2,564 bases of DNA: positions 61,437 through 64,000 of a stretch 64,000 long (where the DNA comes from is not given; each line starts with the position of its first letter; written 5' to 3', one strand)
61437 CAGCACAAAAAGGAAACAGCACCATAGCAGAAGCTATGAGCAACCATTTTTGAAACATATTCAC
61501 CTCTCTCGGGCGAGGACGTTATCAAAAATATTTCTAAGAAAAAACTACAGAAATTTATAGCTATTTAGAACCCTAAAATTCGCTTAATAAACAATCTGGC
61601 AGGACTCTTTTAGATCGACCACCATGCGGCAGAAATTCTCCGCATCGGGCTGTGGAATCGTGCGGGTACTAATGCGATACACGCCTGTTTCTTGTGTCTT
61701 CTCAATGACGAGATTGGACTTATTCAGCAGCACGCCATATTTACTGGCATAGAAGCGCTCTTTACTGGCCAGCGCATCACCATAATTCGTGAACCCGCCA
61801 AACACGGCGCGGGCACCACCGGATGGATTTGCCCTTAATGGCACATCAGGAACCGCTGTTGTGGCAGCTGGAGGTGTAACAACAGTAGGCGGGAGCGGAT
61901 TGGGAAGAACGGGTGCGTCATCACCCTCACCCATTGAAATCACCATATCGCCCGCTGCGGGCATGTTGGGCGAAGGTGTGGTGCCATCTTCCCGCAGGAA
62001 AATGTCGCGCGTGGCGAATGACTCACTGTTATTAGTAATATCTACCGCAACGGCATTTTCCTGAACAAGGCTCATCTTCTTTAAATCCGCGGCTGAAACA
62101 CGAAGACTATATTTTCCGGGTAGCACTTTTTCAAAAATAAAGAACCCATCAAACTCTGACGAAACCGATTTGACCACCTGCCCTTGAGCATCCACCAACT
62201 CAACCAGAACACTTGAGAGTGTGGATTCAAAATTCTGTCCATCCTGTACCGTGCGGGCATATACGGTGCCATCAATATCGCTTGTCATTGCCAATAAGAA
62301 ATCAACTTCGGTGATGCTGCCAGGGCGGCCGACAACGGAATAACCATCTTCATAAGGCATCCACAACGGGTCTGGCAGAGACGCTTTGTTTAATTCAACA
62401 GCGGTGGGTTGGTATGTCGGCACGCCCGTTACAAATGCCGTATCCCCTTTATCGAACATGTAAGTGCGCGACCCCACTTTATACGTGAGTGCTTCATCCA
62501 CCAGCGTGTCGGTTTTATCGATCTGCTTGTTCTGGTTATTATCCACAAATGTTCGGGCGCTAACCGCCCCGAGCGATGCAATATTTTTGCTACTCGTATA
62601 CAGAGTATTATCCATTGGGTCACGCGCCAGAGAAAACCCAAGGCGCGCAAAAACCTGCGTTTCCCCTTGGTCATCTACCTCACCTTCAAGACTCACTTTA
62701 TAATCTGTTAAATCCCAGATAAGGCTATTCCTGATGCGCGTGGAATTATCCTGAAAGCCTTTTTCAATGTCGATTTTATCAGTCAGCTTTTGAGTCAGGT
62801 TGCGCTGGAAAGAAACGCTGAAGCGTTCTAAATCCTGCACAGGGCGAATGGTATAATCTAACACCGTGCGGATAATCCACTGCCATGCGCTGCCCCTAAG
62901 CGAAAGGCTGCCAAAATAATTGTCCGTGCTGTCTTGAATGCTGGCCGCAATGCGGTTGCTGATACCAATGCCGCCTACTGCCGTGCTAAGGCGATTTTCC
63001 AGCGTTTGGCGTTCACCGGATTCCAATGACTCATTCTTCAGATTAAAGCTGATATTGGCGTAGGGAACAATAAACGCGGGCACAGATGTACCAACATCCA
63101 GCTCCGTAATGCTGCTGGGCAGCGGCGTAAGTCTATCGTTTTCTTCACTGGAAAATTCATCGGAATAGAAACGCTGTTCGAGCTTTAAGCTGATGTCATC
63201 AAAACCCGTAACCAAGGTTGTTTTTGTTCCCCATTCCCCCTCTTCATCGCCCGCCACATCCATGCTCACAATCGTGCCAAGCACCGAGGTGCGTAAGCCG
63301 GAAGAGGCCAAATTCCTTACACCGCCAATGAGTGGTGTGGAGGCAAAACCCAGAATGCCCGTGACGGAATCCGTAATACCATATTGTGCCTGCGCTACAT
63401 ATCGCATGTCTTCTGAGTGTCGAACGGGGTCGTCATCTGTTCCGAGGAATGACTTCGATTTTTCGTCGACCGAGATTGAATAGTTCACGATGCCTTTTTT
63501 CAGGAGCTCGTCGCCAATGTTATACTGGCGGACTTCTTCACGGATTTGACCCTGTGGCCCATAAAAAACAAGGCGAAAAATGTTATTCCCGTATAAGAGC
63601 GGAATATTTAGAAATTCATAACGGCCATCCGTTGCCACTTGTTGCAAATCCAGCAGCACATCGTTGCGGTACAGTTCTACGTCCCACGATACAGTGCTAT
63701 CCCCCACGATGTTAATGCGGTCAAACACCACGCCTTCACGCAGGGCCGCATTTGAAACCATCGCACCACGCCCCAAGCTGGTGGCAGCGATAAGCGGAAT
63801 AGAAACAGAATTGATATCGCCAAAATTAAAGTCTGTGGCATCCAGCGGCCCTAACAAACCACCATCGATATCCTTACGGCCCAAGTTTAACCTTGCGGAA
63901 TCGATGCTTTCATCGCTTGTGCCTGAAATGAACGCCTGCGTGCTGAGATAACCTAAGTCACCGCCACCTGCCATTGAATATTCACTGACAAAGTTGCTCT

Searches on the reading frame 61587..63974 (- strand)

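Call 76: search_protein_families(library=pfam, proteins=[window:61587-63974:-], max_evalue=0.001)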
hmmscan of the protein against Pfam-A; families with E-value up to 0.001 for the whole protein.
window:61587-63974:- (796 aa): 2 families
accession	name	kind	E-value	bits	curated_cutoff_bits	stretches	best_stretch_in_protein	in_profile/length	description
PF17210.9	SdrD_B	-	1.8e-05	25.3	29.7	1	582-636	20-74/112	SdrD B-like domain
PF13620.12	CarboxypepD_reg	-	1.9e-05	25.4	32.3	1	584-632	12-60/82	Carboxypeptidase regulatory-like domain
